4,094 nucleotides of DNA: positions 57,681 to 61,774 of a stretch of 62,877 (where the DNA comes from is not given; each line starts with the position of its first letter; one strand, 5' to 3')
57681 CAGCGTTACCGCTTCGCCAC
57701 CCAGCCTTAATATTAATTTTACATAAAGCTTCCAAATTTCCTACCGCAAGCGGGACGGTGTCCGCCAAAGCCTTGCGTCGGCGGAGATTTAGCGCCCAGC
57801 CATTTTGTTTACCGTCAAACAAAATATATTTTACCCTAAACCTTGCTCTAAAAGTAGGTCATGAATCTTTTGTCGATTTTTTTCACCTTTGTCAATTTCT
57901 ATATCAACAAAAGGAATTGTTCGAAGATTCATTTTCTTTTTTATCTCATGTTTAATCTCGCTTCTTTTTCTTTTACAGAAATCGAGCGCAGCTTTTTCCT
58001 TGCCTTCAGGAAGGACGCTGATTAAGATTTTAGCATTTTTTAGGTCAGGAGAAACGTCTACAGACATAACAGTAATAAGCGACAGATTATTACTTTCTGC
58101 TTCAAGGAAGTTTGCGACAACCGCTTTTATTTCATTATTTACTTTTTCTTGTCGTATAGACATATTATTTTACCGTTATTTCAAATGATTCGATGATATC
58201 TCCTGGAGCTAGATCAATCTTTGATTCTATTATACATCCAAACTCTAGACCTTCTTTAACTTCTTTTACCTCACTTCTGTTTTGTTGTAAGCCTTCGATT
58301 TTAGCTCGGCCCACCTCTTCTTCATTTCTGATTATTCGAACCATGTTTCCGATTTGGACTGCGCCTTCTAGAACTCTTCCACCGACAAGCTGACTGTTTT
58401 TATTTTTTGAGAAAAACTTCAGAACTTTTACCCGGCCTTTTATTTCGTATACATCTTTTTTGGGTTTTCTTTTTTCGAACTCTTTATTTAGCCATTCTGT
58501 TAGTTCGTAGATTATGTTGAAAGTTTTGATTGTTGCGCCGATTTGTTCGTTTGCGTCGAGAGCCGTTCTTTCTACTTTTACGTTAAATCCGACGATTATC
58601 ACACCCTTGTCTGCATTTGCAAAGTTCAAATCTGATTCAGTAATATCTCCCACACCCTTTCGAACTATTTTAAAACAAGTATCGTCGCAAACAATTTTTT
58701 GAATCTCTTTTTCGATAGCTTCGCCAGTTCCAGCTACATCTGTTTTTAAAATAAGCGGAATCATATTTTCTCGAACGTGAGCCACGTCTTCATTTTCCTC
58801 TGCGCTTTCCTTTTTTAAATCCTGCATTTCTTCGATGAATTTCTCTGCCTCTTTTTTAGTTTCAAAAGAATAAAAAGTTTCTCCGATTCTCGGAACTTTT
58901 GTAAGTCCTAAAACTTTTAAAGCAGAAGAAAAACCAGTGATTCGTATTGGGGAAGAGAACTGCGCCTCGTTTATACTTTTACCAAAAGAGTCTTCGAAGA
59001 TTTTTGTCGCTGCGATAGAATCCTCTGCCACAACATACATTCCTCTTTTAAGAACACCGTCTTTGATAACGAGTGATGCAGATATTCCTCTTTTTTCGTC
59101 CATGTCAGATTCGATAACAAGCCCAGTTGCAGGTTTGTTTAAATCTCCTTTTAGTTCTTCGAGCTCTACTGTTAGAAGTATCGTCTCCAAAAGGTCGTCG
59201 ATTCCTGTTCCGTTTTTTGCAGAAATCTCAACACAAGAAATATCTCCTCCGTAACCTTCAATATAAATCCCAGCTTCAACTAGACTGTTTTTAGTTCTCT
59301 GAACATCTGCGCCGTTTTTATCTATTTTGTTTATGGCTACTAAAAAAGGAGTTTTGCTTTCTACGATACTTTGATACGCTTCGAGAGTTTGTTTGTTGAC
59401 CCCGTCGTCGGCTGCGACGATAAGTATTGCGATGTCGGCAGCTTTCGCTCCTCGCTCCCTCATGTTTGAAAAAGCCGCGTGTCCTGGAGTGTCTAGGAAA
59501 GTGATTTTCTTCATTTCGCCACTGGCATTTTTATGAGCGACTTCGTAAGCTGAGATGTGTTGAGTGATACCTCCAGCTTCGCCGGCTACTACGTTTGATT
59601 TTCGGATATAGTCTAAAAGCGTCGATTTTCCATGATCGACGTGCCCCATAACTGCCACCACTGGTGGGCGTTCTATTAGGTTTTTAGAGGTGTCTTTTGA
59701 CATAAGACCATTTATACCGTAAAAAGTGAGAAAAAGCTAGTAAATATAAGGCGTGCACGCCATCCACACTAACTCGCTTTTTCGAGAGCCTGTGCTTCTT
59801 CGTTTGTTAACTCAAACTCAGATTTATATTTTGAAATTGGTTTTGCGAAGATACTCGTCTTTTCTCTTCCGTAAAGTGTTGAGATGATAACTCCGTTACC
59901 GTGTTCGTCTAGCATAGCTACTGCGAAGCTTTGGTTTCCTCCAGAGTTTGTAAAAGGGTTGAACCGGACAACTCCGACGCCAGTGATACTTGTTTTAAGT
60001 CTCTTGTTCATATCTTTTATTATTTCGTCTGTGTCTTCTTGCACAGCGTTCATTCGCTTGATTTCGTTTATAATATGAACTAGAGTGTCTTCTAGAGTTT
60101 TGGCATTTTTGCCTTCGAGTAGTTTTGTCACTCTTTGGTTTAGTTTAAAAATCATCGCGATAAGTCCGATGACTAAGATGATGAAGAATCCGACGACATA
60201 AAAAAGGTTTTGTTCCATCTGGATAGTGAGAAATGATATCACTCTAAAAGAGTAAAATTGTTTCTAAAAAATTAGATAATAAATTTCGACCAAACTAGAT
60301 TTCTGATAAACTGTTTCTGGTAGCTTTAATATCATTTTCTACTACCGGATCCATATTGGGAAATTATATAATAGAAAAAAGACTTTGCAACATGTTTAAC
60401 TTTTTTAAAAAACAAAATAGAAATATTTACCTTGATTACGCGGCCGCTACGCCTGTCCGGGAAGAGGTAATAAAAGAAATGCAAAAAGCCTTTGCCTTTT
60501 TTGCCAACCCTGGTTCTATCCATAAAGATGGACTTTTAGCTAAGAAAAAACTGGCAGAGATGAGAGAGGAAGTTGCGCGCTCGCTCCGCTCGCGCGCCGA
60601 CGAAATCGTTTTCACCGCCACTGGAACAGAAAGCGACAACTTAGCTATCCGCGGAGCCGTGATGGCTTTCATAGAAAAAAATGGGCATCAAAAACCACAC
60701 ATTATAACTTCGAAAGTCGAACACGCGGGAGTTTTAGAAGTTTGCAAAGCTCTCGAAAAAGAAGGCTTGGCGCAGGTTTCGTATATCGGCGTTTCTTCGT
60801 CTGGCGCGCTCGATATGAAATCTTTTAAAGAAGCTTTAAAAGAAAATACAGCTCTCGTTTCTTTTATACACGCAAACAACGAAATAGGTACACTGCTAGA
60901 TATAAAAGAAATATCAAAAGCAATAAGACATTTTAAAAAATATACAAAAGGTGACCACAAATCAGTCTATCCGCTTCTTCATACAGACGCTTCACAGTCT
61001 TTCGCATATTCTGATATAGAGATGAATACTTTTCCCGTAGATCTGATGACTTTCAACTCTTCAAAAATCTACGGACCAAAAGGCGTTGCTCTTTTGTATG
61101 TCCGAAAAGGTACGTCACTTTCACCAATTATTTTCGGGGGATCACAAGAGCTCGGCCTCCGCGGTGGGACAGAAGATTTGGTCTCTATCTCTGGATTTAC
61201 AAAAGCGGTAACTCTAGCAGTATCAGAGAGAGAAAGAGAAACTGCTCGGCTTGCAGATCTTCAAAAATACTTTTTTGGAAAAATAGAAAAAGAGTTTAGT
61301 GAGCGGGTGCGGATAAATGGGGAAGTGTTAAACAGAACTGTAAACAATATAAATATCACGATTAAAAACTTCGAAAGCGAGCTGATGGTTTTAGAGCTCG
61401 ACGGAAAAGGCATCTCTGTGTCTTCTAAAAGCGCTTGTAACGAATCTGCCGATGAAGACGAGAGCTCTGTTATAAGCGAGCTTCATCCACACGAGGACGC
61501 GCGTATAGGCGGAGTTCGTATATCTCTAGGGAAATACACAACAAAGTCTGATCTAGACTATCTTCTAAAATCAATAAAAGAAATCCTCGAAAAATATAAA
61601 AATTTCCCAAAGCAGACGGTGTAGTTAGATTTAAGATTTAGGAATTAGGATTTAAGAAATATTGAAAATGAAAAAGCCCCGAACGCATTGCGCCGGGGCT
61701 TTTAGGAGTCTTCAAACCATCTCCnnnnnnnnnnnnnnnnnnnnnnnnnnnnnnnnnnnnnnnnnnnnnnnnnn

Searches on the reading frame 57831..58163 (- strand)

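Call 8: search_protein_families(library=pfam, proteins=[window:57831-58163:-], max_evalue=0.001)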
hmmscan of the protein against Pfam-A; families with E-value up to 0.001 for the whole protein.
window:57831-58163:- (110 aa): 1 family
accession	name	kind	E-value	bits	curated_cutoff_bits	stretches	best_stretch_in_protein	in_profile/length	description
PF02033.23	RBFA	-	4.8e-19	69.1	34.7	1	4-104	1-105/105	Ribosome-binding factor A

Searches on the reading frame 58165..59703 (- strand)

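Call 8: search_protein_families(library=pfam, proteins=[window:58165-59703:-], max_evalue=0.001)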
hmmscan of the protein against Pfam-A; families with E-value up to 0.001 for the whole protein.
window:58165-59703:- (512 aa): 9 families
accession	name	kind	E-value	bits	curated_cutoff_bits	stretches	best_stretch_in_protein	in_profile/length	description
PF00009.33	GTP_EFTU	-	2.8e-34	118.8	26.5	1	15-177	5-184/188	Elongation factor Tu GTP binding domain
PF11987.13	IF-2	-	2.7e-23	82.6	27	1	296-403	7-114/117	Translation-initiation factor 2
PF22042.2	EF-G_D2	-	1.7e-13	50.9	27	1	191-263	1-76/84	Elongation factor G domain 2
PF01926.29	MMR_HSR1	-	2.8e-11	44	21.9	1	16-126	2-113/113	50S ribosome-binding GTPase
PF02421.24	FeoB_N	-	3.8e-06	26.9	27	1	16-175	3-156/156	Ferrous iron transport protein B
PF00350.29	Dynamin_N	-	3.9e-06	27.4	27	0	16-50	1-35/168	Dynamin family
PF03144.31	GTP_EFTU_D2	-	6.4e-06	27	30.3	1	439-502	3-70/73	Elongation factor Tu domain 2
PF00071.28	Ras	-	7.7e-05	22.8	21.6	1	17-179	3-160/162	Ras family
PF08477.19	Roc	-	0.00011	22.8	27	1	16-128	2-119/119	Ras of Complex, Roc, domain of DAPkinase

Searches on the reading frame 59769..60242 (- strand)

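Call 8: search_protein_families(library=pfam, proteins=[window:59769-60242:-], max_evalue=0.001)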
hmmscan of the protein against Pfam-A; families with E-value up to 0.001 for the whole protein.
window:59769-60242:- (157 aa): 1 family
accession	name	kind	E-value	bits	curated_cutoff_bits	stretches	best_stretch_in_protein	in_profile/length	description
PF14584.11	DUF4446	-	4.6e-40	137.5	27.4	1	16-156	9-149/150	Protein of unknown function (DUF4446)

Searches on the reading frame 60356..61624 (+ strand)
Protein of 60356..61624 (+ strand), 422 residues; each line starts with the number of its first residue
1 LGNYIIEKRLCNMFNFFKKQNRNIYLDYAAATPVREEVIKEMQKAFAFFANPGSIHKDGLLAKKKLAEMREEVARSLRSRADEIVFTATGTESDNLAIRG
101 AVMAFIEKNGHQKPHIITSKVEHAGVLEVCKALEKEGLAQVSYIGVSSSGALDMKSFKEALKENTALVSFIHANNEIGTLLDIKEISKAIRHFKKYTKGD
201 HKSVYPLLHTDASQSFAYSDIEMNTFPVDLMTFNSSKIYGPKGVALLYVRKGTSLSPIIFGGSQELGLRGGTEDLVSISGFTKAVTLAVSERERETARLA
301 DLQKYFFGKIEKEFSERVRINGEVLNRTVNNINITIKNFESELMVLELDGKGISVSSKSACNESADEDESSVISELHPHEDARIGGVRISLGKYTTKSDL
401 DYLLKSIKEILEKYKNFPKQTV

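Call 8: search_protein_families(library=pfam, proteins=[window:60356-61624:+], max_evalue=0.001)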
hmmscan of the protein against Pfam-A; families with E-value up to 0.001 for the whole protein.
window:60356-61624:+ (422 aa): 1 family
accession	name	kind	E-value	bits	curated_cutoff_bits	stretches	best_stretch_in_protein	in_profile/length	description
PF00266.25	Aminotran_5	-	1.8e-56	192.2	21.5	1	24-403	1-371/371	Aminotransferase class-V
